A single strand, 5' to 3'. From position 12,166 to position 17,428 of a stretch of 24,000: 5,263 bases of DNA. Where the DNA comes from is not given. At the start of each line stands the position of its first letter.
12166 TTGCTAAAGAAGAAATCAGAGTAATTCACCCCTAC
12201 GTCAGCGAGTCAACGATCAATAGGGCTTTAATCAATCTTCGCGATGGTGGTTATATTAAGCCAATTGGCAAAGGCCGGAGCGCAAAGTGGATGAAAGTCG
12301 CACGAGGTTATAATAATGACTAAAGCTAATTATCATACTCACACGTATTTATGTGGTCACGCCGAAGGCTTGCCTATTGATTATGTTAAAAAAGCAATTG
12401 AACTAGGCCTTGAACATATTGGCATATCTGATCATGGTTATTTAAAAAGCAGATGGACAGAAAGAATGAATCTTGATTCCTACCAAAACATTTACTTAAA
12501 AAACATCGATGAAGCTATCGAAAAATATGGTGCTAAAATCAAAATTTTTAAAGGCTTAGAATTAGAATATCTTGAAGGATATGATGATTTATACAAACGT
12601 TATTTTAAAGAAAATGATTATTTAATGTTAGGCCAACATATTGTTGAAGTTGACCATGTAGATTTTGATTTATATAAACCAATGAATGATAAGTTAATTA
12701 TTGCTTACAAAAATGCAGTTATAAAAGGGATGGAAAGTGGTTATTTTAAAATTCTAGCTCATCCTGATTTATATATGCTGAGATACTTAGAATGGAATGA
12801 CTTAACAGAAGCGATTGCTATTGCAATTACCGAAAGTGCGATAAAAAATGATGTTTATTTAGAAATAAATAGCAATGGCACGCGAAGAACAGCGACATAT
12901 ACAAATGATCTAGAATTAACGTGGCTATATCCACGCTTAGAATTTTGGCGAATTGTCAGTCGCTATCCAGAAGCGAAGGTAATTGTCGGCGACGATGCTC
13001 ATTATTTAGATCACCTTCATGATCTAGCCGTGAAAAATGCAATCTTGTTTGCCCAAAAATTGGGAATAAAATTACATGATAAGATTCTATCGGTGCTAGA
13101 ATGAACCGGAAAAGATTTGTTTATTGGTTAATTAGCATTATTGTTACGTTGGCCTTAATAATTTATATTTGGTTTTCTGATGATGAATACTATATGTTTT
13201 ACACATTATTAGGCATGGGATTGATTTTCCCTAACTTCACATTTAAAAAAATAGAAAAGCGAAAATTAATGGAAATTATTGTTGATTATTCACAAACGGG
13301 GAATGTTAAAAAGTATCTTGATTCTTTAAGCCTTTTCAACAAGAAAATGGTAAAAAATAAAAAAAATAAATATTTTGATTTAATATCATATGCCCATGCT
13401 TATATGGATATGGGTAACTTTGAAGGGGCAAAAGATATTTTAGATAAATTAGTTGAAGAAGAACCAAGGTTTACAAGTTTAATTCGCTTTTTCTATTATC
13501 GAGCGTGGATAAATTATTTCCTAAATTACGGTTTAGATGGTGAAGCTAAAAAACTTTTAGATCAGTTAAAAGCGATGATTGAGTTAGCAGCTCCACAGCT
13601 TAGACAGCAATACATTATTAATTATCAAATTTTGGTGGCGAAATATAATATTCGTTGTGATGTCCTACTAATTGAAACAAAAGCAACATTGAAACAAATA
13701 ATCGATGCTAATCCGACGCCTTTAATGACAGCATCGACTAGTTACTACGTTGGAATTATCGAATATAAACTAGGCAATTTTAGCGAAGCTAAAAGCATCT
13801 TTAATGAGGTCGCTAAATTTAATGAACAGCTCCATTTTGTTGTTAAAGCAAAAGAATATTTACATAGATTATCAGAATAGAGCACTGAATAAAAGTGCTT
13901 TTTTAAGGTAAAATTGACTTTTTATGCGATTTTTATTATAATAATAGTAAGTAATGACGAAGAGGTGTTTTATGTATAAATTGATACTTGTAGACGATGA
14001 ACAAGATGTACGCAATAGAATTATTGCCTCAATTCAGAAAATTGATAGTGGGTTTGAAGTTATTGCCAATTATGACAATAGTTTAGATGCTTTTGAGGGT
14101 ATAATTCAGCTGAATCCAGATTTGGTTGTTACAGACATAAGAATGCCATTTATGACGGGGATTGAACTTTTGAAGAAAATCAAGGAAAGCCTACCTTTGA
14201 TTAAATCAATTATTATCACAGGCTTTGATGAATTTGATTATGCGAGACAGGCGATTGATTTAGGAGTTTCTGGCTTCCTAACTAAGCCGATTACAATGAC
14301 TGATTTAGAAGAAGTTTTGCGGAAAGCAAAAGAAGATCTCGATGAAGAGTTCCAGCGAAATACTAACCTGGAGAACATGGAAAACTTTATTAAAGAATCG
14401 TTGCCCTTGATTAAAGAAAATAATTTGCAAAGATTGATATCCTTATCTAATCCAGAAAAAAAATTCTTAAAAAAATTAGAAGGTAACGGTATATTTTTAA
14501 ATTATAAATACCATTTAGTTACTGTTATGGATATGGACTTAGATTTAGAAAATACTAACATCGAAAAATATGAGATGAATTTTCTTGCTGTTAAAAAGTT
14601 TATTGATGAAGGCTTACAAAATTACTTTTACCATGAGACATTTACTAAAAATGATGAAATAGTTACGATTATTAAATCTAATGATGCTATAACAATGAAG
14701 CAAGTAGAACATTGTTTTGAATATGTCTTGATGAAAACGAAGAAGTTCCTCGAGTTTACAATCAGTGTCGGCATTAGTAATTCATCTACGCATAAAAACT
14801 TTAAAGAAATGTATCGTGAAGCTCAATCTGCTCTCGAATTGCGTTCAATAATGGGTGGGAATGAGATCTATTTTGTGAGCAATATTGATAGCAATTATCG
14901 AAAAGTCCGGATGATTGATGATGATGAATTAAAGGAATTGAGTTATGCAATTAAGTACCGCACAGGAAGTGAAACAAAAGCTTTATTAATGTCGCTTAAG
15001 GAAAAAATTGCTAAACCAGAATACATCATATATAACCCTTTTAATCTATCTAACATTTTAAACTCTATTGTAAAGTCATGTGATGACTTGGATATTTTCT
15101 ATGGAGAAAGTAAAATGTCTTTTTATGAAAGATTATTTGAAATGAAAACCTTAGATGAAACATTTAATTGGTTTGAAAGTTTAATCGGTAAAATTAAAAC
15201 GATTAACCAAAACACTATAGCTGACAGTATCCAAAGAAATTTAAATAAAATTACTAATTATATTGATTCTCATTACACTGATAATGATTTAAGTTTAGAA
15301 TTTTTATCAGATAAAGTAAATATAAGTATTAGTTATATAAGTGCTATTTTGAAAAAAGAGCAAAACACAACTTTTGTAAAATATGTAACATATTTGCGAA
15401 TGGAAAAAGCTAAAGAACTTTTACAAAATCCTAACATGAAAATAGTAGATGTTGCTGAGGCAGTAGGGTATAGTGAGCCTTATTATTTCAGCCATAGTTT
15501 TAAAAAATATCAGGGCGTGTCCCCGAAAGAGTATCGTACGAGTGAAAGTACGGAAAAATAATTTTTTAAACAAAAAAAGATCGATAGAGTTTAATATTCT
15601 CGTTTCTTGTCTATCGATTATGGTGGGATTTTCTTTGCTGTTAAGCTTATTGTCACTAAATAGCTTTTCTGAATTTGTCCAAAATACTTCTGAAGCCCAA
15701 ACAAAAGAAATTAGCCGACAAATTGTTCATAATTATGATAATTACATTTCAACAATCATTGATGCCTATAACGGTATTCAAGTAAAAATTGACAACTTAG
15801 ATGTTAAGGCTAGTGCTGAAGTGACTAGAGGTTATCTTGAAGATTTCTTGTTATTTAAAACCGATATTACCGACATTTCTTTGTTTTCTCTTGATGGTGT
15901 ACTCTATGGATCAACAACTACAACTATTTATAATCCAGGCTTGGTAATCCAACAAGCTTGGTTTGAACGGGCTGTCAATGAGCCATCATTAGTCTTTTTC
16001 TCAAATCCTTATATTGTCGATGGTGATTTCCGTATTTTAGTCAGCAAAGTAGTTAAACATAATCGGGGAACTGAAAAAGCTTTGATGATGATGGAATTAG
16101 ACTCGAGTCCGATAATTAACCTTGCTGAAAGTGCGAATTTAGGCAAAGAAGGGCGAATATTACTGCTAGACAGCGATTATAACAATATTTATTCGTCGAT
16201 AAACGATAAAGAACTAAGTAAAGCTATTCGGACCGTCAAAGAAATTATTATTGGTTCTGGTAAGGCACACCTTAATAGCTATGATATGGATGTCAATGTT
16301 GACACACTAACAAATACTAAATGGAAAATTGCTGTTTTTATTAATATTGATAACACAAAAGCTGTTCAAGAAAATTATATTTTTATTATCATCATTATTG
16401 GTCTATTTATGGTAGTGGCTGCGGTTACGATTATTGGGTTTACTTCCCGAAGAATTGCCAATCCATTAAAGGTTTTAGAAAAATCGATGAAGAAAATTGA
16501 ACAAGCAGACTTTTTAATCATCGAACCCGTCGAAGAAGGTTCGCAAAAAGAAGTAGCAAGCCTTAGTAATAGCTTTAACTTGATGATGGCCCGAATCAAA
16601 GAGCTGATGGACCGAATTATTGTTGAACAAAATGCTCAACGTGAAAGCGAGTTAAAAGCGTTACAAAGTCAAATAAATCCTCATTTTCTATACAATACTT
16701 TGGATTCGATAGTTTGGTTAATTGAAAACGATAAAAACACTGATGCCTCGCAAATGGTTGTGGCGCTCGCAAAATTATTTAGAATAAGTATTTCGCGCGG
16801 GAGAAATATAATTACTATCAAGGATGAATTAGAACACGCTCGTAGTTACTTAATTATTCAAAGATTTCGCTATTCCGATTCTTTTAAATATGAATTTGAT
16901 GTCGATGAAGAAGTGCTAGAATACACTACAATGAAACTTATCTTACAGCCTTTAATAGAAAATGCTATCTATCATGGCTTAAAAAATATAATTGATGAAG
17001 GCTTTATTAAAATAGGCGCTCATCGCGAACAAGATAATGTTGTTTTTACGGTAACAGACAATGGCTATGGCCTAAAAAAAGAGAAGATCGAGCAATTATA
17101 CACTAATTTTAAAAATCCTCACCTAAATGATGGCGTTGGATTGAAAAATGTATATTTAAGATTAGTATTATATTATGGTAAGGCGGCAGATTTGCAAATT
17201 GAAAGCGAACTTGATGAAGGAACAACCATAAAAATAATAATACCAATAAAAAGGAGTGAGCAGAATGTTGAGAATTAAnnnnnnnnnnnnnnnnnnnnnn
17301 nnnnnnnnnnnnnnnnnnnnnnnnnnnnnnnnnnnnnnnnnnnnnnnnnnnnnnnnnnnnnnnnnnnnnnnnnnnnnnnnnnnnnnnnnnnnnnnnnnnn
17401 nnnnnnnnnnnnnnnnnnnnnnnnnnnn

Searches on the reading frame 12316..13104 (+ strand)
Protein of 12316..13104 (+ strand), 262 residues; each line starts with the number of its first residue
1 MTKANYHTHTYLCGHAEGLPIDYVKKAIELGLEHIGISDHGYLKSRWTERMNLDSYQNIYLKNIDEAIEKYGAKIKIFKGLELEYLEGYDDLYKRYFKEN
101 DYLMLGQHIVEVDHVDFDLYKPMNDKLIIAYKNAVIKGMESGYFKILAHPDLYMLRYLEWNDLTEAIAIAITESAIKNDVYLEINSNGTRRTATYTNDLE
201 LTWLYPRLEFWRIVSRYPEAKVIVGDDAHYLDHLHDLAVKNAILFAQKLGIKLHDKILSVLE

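Call 37: search_protein_families(library=pfam, proteins=[window:12316-13104:+], max_evalue=0.00001)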
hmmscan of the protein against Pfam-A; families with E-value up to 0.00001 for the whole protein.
window:12316-13104:+ (262 aa): 1 family
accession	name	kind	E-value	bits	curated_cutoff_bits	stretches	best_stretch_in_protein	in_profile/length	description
PF02811.25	PHP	-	1.1e-17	65.3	26.4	1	6-186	2-163/164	PHP domain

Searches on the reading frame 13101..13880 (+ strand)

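Call 37: search_protein_families(library=pfam, proteins=[window:13101-13880:+], max_evalue=0.00001)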
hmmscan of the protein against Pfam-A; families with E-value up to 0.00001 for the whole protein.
window:13101-13880:+ (259 aa): 5 families
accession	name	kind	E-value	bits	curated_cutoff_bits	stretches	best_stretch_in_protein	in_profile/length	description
PF07719.23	TPR_2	-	6.2e-07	29.5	27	0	215-242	5-32/34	Tetratricopeptide repeat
PF14559.12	TPR_19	-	1.9e-06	28.5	25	0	96-123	30-57/68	Tetratricopeptide repeat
PF13428.12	TPR_14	-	2.1e-06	28.3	23.5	0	95-125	5-35/44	Tetratricopeptide repeat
PF13181.12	TPR_8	-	3.1e-06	27.3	25.7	0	97-122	7-32/34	Tetratricopeptide repeat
PF14853.12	Fis1_TPR_C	-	8.7e-06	26.3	25.3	0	215-234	5-24/53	Fis1 C-terminal tetratricopeptide repeat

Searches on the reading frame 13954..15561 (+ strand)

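Call 37: search_protein_families(library=pfam, proteins=[window:13954-15561:+], max_evalue=0.00001)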
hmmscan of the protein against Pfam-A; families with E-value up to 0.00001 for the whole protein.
window:13954-15561:+ (535 aa): 3 families
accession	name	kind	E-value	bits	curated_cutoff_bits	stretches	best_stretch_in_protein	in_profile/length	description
PF00072.30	Response_reg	-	1.3e-23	83.7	30.2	1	11-122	2-110/111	Response regulator receiver domain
PF12833.13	HTH_18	-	1.1e-19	70.9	33.6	1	451-529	1-79/80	Helix-turn-helix domain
PF00165.29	HTH_AraC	-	9.2e-15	54.8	26.6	1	492-529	6-42/42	Bacterial regulatory helix-turn-helix proteins, AraC family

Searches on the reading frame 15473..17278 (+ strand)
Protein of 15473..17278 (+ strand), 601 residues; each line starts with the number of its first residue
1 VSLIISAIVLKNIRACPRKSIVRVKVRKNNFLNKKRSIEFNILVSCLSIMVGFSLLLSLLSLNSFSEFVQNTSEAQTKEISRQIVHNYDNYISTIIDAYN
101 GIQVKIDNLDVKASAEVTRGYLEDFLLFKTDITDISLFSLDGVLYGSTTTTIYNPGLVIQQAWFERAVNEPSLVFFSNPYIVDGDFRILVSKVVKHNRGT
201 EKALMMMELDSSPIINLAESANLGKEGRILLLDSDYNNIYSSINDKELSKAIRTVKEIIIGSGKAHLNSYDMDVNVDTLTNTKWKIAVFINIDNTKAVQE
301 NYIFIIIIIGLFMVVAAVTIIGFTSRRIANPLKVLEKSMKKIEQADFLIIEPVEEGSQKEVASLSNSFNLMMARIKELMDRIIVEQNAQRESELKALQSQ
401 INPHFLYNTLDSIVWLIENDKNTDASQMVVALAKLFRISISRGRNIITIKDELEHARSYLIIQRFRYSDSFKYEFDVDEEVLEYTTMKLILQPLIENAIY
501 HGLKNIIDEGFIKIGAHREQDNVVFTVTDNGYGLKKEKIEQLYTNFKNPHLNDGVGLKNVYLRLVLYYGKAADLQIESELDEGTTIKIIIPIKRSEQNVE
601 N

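Call 37: search_protein_families(library=pfam, proteins=[window:15473-17278:+], max_evalue=0.00001)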
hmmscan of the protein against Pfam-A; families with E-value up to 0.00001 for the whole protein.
window:15473-17278:+ (601 aa): 3 families
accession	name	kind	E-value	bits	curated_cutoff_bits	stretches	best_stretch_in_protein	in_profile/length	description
PF06580.19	His_kinase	-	4.3e-28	97.8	25.2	1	393-471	2-81/81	Histidine kinase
PF02743.24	dCache_1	-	5.2e-14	52.8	45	1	70-288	4-239/240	Cache domain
PF02518.31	HATPase_c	-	9.6e-13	49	26.4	1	487-593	6-110/111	Histidine kinase-, DNA gyrase B-, and HSP90-like ATPase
